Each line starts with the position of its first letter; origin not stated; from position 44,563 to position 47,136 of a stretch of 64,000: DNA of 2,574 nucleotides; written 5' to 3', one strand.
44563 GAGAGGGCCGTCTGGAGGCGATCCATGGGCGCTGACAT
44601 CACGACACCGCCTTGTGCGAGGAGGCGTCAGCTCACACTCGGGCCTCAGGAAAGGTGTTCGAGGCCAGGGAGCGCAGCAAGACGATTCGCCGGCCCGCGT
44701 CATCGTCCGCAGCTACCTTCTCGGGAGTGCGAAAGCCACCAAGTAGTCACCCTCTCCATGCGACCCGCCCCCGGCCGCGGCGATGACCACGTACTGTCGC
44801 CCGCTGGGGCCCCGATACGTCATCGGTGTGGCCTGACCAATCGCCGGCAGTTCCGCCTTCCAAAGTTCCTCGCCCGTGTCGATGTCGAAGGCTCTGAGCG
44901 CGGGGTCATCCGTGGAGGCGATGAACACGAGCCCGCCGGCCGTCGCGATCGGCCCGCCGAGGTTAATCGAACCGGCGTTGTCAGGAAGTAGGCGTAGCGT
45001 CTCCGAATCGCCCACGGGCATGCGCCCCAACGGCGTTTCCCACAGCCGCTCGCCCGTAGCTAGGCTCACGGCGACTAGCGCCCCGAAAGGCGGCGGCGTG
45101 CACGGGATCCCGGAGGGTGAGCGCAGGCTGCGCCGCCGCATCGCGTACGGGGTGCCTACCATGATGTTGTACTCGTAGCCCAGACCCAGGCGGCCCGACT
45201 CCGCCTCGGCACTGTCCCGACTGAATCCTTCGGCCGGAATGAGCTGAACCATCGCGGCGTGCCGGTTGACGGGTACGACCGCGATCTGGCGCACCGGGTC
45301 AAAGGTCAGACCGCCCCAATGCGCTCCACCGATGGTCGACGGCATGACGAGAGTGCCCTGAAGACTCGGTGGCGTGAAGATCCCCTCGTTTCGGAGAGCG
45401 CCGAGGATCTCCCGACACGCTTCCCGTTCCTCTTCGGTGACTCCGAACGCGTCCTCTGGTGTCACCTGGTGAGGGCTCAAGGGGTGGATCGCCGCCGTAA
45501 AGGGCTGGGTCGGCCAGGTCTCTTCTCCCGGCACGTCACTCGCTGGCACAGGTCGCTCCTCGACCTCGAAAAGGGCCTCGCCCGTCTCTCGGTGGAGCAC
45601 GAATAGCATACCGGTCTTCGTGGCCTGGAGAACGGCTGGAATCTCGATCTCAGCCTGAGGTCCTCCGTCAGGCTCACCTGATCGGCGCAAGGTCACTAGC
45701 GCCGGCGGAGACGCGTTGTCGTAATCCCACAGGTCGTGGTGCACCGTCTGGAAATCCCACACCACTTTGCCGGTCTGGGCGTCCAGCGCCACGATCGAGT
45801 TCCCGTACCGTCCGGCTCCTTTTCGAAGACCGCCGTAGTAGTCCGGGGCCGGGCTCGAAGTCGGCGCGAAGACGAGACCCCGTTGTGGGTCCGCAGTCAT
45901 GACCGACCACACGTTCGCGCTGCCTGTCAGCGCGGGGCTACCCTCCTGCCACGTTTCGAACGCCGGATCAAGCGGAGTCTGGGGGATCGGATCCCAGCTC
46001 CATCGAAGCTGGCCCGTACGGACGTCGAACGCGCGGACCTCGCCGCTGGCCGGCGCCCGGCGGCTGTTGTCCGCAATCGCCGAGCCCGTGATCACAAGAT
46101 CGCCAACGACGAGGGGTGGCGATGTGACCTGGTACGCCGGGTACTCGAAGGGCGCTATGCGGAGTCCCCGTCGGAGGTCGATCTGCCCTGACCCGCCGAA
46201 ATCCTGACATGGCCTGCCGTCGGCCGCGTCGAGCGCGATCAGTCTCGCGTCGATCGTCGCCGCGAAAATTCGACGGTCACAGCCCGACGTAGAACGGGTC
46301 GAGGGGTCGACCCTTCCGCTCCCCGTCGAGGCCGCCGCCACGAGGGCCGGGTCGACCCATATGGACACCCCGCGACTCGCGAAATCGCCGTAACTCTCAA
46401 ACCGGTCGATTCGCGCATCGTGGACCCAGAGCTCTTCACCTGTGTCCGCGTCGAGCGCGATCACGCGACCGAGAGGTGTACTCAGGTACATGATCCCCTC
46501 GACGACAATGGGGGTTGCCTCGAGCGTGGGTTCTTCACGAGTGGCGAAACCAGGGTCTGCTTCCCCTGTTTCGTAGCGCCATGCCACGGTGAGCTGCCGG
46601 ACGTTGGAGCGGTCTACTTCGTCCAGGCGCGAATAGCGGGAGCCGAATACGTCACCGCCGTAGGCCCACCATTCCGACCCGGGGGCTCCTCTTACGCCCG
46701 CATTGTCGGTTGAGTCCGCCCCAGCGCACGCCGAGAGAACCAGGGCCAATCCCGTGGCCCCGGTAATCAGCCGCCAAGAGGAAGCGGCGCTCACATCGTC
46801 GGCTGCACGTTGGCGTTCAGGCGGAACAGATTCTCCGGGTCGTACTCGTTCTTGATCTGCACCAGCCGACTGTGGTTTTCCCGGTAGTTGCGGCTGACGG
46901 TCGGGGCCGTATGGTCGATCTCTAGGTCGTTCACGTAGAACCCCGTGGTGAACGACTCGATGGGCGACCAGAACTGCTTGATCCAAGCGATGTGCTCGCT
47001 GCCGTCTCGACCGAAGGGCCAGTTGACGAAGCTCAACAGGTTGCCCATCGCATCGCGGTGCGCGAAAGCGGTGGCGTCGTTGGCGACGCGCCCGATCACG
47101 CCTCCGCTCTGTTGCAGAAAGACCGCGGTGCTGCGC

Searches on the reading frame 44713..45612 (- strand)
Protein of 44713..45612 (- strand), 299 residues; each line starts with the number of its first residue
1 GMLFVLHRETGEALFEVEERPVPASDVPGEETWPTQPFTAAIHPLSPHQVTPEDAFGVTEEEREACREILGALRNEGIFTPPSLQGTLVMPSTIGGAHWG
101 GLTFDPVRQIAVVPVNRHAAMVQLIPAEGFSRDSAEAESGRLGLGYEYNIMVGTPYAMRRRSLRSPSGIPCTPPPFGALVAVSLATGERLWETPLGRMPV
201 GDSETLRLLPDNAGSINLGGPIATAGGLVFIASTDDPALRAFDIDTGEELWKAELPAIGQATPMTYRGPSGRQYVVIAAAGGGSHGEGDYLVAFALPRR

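Call 40: find_related_loci(query=window:44713-45612:-, collection=metagenome_contigs, flank=6000)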
Query window:44713-45612:- (299 aa) in metagenome_contigs; peptide patterns used: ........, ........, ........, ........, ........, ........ (x = any residue, [..] = any of these).
281 stretches matched a pattern; 115 encode a relative of the query (tblastn E <= 1e-3); the best 80 are kept; 80 distinct loci.
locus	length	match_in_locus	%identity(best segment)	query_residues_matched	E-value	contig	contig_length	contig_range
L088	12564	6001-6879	68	1-296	7e-121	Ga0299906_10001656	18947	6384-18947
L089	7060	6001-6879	68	1-296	1e-119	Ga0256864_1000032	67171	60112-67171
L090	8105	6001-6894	53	1-298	2e-98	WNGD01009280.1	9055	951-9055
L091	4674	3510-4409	55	1-297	9e-94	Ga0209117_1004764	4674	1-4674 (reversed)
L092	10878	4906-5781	54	1-297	4e-93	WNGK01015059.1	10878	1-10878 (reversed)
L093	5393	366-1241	54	1-297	3e-92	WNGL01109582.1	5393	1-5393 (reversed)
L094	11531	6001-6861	55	1-297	3e-91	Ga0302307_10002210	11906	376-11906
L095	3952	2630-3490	55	1-297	1e-91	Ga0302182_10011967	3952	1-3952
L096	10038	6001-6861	55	1-297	3e-91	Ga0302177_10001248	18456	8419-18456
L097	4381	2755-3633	55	1-297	9e-88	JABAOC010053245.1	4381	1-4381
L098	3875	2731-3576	49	1-297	5e-88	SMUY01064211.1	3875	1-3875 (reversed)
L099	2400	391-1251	54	1-297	5e-90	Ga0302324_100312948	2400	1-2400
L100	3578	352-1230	51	1-297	3e-87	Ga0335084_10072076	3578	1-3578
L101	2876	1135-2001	51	1-297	4e-82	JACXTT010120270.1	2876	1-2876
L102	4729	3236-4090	46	1-297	8e-79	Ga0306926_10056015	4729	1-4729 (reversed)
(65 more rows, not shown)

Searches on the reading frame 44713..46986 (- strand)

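Call 3: search_protein_families(library=pfam, proteins=[window:44713-46986:-], max_evalue=0.1)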
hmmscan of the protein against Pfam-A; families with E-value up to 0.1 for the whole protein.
window:44713-46986:- (757 aa): 3 families
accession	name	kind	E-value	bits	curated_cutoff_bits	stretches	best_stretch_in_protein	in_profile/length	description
PF01011.28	PQQ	-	1.8e-218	727.5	26.7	1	106-733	1-595/595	Glucose/ethanol/alcohol dehydrogenase, beta-propeller domain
PF13360.13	PQQ_2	-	1.1e-23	84.6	27.6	3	635-726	3-74/233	Outer membrane protein assembly factor BamB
PF13570.13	Beta-prop_ACSF4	-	7e-05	22.8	133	0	392-414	67-89/329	Beta-alanine-activating enzyme, beta-propeller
